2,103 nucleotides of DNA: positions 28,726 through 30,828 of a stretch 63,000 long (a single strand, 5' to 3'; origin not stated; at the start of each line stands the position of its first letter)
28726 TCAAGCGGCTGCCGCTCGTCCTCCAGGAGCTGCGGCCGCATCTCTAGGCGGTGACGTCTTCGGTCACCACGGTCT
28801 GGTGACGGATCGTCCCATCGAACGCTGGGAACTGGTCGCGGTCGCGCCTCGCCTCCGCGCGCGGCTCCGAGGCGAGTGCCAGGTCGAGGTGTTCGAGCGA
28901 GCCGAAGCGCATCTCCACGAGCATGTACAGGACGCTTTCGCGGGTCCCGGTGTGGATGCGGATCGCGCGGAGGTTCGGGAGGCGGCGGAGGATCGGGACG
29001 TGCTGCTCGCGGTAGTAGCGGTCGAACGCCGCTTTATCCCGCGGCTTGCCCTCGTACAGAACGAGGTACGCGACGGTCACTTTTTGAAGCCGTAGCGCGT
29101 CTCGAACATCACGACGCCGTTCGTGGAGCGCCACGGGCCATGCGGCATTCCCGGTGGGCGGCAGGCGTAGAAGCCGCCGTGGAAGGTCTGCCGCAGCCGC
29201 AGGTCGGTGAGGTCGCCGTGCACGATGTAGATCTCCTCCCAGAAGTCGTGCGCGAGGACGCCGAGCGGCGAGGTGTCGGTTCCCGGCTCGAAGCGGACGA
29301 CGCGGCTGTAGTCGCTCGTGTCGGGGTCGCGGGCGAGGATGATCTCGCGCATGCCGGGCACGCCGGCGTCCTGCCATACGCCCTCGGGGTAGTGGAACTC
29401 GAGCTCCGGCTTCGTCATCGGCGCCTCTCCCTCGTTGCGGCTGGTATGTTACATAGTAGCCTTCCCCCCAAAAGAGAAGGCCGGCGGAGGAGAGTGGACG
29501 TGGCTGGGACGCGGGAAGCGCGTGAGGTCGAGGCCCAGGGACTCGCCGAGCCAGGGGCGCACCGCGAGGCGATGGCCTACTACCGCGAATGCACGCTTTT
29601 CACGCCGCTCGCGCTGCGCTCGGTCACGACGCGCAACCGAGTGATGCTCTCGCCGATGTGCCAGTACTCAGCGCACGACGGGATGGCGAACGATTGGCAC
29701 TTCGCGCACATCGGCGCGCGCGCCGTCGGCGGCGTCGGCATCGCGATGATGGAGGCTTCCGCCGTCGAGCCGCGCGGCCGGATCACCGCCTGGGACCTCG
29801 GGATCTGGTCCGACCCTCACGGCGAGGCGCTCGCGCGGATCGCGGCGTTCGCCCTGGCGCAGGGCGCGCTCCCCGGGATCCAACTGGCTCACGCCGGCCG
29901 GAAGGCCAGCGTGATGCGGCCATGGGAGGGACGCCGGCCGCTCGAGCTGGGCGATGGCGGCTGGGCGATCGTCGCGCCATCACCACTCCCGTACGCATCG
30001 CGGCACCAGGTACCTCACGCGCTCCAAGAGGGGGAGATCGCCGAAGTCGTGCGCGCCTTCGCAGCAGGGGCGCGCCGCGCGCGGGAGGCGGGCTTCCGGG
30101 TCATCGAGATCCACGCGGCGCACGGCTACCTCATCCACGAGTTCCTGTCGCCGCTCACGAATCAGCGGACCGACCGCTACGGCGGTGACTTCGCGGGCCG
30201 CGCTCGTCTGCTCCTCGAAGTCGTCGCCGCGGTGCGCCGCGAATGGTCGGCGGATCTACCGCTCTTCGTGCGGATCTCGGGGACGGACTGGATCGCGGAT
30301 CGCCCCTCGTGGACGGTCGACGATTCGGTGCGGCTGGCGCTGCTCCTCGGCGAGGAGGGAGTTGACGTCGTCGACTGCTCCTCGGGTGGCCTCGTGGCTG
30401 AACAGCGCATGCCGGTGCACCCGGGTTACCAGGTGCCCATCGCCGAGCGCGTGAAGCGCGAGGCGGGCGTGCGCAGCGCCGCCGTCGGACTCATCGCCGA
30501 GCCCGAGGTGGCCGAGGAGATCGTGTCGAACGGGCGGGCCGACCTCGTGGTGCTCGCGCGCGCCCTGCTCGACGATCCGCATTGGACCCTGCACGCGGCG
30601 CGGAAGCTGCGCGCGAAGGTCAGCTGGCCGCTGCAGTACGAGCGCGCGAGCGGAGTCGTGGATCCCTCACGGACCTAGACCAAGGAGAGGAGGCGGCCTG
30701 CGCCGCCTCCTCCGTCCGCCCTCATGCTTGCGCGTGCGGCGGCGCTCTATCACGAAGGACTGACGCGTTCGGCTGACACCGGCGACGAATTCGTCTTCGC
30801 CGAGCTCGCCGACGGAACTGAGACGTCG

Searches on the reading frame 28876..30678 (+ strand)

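Call 60: search_protein_families(library=pfam, proteins=[window:28876-30678:+], max_evalue=0.00001)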
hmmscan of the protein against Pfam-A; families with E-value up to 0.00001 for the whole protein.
window:28876-30678:+ (600 aa): 1 family
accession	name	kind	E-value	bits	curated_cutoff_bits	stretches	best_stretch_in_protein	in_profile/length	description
PF00724.26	Oxidored_FMN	-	5.7e-68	230.1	27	1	241-578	2-339/342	NADH:flavin oxidoreductase / NADH oxidase family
